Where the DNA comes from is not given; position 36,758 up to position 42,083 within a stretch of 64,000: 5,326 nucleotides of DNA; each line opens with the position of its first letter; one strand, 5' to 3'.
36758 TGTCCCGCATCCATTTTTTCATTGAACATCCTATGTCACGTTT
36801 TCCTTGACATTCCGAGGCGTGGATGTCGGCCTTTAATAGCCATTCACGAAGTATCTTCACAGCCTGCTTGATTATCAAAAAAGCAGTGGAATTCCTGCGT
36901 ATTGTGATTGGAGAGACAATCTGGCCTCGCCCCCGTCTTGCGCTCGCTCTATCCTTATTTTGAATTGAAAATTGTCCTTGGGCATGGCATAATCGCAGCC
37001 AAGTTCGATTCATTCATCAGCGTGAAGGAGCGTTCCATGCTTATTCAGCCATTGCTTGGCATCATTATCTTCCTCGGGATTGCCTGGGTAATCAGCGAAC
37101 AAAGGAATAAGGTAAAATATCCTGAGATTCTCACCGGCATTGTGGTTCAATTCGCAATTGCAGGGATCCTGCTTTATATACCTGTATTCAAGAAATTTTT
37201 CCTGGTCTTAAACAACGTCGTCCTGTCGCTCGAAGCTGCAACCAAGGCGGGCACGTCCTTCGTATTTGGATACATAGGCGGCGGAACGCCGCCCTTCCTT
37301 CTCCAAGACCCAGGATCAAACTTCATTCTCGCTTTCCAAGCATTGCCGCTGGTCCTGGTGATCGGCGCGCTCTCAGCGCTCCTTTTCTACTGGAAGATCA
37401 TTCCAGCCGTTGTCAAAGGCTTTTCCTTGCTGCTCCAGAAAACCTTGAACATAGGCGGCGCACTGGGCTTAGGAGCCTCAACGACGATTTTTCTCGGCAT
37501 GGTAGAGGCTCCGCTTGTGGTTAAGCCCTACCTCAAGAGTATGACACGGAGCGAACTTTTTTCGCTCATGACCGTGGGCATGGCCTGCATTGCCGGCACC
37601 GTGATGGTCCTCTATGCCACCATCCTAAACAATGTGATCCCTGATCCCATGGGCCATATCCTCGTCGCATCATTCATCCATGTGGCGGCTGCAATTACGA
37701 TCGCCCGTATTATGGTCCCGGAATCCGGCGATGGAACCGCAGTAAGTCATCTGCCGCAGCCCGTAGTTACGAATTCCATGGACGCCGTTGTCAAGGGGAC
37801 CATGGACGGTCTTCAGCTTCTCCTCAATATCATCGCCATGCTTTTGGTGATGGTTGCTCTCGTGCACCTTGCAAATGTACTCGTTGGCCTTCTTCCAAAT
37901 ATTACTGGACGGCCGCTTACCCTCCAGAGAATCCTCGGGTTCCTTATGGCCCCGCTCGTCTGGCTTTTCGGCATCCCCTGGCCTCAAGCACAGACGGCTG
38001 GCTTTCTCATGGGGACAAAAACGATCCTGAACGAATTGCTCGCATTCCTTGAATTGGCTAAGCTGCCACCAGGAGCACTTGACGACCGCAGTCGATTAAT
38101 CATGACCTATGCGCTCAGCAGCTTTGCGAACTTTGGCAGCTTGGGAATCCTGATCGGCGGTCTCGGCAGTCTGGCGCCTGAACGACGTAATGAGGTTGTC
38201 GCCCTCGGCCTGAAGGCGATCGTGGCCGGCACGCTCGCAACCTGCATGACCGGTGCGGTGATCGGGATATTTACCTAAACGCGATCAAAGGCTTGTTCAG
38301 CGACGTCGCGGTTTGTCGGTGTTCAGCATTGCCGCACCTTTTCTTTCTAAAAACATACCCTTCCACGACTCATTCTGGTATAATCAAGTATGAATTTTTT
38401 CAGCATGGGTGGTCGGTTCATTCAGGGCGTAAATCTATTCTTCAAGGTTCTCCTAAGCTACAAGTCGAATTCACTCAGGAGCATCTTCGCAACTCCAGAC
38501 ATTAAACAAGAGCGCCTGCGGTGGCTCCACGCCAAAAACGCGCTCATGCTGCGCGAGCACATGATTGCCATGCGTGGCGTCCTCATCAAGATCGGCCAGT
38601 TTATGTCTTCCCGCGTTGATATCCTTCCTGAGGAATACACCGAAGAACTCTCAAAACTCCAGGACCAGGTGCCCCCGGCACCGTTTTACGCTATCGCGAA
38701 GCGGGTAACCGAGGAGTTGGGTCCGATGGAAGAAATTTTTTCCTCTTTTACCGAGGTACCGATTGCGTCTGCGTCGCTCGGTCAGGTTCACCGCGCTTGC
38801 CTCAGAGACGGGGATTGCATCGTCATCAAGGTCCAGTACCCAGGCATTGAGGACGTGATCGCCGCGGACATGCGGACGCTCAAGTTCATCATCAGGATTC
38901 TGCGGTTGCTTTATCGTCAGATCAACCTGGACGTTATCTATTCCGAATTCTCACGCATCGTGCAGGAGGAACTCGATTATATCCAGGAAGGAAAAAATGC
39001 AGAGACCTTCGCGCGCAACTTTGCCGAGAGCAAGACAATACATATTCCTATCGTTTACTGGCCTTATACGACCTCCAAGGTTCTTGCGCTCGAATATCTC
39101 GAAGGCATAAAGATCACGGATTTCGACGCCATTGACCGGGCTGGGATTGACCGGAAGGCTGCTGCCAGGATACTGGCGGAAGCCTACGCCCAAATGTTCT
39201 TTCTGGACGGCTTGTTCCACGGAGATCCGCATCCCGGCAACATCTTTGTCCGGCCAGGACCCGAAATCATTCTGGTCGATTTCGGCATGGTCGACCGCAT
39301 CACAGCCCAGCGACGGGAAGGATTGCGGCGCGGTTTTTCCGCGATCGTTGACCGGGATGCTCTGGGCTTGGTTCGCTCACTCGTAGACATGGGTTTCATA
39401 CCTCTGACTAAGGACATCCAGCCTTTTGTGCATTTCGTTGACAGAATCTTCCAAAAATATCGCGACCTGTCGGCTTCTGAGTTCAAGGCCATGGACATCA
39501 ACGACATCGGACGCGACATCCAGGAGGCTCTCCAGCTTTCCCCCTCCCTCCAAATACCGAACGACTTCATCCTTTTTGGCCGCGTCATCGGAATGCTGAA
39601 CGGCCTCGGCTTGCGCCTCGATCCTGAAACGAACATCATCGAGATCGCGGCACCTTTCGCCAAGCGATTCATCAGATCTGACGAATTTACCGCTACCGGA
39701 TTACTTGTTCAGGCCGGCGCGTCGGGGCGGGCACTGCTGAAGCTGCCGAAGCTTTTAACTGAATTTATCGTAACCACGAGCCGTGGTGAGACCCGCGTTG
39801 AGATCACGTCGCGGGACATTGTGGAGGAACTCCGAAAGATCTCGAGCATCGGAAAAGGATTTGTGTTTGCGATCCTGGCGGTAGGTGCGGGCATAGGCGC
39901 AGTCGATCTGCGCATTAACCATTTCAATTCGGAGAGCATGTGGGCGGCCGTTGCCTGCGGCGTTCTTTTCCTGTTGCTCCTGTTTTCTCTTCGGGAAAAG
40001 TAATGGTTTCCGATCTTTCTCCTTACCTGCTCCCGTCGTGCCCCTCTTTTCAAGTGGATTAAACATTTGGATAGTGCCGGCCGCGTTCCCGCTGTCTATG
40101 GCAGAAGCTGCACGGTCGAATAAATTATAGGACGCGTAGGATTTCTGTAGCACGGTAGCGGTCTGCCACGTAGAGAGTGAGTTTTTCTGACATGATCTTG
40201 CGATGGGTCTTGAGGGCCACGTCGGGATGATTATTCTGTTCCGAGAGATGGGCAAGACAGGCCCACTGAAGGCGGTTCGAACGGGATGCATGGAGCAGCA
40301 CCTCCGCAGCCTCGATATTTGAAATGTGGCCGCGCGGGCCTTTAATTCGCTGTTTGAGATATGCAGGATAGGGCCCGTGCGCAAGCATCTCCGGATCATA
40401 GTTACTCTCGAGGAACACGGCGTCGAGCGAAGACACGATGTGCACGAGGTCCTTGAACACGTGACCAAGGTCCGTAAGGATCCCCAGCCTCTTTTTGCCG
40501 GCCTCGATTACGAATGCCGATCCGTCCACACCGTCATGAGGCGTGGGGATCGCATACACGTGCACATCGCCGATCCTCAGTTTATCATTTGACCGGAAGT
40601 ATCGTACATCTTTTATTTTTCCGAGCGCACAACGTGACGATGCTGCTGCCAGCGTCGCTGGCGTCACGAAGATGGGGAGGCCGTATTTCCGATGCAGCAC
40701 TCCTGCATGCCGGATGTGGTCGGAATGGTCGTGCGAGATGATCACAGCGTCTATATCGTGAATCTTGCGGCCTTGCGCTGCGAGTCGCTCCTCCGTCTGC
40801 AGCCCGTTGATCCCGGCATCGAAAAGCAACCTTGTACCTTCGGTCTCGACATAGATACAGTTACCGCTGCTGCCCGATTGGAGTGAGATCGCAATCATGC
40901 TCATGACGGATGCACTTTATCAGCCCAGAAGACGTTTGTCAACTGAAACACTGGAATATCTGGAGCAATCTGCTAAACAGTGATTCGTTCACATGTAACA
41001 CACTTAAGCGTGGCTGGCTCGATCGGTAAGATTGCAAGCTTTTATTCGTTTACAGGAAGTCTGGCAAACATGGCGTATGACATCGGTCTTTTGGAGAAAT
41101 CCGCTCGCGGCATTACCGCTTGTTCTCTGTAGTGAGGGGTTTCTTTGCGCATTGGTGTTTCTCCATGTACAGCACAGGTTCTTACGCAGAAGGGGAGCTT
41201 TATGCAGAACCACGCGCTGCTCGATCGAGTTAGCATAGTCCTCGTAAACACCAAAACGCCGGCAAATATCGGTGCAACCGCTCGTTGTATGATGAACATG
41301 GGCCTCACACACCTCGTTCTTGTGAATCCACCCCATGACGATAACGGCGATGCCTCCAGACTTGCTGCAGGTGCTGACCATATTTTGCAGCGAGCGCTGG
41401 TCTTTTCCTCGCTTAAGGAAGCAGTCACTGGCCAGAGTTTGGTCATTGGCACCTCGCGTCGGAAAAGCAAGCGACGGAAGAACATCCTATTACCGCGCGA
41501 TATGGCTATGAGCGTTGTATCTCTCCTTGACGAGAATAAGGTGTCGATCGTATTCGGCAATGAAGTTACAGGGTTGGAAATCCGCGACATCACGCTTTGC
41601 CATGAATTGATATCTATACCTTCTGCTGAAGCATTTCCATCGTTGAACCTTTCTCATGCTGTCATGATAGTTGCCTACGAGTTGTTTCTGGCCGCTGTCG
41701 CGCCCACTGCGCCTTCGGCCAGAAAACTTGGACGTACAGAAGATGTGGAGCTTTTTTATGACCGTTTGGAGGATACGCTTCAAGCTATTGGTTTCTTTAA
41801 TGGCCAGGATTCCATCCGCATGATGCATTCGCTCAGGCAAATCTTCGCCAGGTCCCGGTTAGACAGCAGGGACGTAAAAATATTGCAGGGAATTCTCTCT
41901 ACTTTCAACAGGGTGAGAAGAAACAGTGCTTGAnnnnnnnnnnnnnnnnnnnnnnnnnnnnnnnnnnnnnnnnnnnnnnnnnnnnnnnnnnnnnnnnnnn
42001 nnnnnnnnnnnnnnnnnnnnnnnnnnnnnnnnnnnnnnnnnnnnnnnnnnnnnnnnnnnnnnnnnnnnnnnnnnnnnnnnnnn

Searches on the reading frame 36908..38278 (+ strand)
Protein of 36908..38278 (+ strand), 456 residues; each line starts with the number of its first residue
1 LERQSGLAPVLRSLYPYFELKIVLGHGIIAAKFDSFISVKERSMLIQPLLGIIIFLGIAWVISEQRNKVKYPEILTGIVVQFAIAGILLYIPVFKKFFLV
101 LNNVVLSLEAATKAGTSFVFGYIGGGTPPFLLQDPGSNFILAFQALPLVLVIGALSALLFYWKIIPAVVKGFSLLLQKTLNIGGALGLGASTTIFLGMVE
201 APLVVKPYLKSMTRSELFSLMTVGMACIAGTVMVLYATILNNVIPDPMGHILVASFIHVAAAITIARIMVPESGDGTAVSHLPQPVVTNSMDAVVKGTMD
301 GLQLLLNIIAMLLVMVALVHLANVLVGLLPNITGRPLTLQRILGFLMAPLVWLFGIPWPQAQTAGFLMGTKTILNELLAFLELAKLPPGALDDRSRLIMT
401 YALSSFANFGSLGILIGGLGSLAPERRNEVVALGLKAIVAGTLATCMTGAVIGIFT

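Call 37: search_protein_families(library=pfam, proteins=[window:36908-38278:+], max_evalue=0.0001)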
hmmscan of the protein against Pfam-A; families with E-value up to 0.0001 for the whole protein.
window:36908-38278:+ (456 aa): 3 families
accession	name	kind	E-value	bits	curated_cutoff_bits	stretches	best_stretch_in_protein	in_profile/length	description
PF07662.18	Nucleos_tra2_C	-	2e-65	220.9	32.3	1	250-453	1-213/213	Na+ dependent nucleoside transporter C-terminus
PF01773.25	Nucleos_tra2_N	-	8.1e-19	68.4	27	1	50-122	1-73/74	Na+ dependent nucleoside transporter N-terminus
PF07670.19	Gate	-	8.3e-10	39.5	29.6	1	143-241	2-102/104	Nucleoside recognition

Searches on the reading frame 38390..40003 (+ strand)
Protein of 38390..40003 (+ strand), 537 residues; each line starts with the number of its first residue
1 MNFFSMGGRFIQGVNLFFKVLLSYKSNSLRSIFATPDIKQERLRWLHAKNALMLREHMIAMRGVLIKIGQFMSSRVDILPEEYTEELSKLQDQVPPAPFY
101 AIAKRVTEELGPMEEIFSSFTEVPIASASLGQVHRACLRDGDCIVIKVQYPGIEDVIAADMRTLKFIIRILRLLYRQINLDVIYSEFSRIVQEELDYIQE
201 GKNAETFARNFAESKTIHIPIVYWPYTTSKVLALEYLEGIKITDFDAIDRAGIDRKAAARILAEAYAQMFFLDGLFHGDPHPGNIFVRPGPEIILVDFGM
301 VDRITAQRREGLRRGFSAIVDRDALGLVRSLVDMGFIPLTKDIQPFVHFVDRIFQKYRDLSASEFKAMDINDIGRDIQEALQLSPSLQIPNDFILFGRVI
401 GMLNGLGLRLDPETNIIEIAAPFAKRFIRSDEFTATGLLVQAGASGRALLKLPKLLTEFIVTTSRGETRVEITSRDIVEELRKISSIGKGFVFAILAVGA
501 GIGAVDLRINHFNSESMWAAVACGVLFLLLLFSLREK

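Call 38: search_protein_families(library=pfam, proteins=[window:38390-40003:+], max_evalue=0.0001)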
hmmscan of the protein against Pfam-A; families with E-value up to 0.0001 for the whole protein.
window:38390-40003:+ (537 aa): 1 family
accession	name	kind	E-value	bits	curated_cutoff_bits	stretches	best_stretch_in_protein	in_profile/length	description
PF03109.22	ABC1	-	2.4e-76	256.5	22.9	1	89-329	1-242/244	ABC1 atypical kinase-like domain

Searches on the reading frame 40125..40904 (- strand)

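Call 38: search_protein_families(library=pfam, proteins=[window:40125-40904:-], max_evalue=0.0001)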
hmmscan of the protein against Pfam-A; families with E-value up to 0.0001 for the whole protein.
window:40125-40904:- (259 aa): 3 families
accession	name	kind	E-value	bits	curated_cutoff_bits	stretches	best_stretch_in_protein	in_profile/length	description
PF12706.13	Lactamase_B_2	-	1.5e-17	64.3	27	1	24-206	1-190/200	Beta-lactamase superfamily domain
PF00753.33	Lactamase_B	-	4.5e-14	53.3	22.7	1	13-148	5-152/196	Metallo-beta-lactamase superfamily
PF13483.12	Lactamase_B_3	-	1.3e-08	35.4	24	1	15-150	8-115/160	Beta-lactamase superfamily domain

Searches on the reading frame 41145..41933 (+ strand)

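Call 38: search_protein_families(library=pfam, proteins=[window:41145-41933:+], max_evalue=0.0001)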
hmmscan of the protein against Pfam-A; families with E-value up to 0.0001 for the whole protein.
window:41145-41933:+ (262 aa): 1 family
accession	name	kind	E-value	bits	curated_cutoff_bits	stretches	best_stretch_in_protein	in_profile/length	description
PF00588.24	SpoU_methylase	-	8.6e-26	91.2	29.7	1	29-178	2-142/142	SpoU rRNA Methylase family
